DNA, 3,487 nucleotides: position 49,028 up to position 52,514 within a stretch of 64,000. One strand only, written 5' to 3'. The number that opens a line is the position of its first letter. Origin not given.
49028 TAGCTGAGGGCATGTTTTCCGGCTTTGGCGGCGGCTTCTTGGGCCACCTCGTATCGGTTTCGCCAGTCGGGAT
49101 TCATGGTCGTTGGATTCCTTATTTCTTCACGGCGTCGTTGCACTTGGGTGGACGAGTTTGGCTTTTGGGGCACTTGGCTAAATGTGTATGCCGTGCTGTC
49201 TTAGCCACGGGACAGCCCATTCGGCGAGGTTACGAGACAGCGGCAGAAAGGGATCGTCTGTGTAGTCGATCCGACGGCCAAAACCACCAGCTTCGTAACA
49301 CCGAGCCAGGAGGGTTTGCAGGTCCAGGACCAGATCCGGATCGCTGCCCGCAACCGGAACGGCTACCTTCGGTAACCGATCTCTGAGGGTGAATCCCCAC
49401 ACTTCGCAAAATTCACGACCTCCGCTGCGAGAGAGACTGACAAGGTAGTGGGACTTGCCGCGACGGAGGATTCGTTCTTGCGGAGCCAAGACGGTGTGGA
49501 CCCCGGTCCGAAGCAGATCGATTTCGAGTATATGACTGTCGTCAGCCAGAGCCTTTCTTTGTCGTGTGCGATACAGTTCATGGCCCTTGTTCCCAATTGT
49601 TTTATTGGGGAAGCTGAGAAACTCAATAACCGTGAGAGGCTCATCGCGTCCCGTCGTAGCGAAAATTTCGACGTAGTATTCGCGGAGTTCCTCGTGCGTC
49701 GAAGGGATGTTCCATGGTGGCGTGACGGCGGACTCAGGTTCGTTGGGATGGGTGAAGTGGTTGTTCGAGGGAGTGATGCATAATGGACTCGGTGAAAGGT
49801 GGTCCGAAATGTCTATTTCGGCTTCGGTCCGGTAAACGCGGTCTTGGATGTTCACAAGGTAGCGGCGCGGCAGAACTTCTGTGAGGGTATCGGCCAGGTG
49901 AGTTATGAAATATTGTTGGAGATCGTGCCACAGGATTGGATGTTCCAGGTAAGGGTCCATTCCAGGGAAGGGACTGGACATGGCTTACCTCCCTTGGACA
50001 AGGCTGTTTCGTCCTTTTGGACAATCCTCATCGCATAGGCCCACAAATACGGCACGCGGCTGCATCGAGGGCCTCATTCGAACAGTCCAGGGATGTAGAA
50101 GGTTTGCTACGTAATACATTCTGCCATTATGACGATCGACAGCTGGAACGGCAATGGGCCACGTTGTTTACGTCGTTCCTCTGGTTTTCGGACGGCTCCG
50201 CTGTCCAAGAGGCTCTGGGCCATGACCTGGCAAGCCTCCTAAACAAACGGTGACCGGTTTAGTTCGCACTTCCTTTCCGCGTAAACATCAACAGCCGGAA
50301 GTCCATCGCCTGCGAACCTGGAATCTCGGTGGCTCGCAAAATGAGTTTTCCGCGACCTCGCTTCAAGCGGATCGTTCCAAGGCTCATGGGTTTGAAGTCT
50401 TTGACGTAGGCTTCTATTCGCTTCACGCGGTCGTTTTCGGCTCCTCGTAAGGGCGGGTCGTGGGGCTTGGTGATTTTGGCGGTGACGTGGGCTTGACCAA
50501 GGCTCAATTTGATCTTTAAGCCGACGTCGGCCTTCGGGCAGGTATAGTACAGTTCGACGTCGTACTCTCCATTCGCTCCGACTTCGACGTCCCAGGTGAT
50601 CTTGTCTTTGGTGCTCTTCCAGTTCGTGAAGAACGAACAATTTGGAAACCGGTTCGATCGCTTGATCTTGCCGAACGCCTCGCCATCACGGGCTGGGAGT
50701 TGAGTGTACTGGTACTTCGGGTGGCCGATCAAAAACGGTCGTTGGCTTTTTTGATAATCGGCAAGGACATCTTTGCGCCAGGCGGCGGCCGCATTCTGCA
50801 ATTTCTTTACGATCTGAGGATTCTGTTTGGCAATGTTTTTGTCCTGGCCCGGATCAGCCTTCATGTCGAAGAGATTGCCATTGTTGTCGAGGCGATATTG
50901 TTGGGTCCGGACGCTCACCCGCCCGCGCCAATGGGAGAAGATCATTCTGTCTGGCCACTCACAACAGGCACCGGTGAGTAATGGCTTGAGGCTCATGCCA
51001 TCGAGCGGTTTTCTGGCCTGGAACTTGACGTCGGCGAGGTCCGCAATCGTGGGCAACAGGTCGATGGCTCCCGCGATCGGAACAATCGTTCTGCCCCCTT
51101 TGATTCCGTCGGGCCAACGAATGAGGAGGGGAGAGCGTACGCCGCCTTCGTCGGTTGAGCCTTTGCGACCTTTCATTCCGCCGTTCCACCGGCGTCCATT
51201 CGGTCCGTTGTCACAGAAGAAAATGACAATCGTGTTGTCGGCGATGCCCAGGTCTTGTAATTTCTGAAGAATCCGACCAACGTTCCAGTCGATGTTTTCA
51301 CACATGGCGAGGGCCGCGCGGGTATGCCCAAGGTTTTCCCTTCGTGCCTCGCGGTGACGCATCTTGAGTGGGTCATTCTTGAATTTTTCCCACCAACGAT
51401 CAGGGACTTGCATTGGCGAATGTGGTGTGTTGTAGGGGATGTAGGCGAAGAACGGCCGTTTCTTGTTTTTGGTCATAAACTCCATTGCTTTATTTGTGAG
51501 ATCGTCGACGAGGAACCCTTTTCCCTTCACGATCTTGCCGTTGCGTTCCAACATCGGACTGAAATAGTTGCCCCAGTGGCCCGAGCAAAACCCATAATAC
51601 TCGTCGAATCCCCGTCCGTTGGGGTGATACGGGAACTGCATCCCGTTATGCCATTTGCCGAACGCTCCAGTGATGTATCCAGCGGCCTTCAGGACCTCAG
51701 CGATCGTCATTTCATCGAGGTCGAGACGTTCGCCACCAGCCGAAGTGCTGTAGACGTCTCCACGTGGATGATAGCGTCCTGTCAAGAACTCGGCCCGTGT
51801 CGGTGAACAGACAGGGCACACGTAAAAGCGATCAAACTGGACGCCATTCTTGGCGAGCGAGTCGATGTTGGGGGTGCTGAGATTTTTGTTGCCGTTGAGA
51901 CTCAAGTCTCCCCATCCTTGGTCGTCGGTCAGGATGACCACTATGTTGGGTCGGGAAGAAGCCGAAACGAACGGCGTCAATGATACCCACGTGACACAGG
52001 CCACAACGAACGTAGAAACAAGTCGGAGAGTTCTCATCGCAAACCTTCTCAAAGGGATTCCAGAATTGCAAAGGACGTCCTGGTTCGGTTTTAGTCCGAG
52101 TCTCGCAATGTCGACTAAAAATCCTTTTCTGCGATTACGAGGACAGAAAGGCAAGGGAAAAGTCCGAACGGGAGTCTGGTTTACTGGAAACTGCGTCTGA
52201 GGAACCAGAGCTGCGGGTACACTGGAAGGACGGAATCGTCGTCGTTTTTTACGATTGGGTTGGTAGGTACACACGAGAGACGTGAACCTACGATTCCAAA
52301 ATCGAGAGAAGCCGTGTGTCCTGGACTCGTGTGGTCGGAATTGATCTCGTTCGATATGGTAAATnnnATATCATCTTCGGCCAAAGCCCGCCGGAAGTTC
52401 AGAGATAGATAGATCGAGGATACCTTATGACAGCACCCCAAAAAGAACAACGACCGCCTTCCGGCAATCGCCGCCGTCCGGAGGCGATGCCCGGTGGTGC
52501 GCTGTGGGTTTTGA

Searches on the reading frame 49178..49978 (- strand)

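Call 8: search_protein_families(library=pfam, proteins=[window:49178-49978:-], max_evalue=0.001)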
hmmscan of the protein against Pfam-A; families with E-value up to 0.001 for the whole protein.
window:49178-49978:- (266 aa): 1 family
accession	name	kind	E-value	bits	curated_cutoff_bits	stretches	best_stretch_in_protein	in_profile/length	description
PF13267.11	DUF4058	-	2.7e-55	187.9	25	1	2-255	3-251/254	Protein of unknown function (DUF4058)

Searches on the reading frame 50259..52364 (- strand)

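Call 8: search_protein_families(library=pfam, proteins=[window:50259-52364:-], max_evalue=0.001)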
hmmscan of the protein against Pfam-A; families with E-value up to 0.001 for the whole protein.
window:50259-52364:- (701 aa): 2 families
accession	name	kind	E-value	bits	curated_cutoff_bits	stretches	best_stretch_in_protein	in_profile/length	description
PF00884.28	Sulfatase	-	1.8e-60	205.2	25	1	139-446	1-301/301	Sulfatase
PF16347.10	SGSH_C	-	9.7e-10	39.2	29.3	1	407-525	14-147/154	N-sulphoglucosamine sulphohydrolase, C-terminal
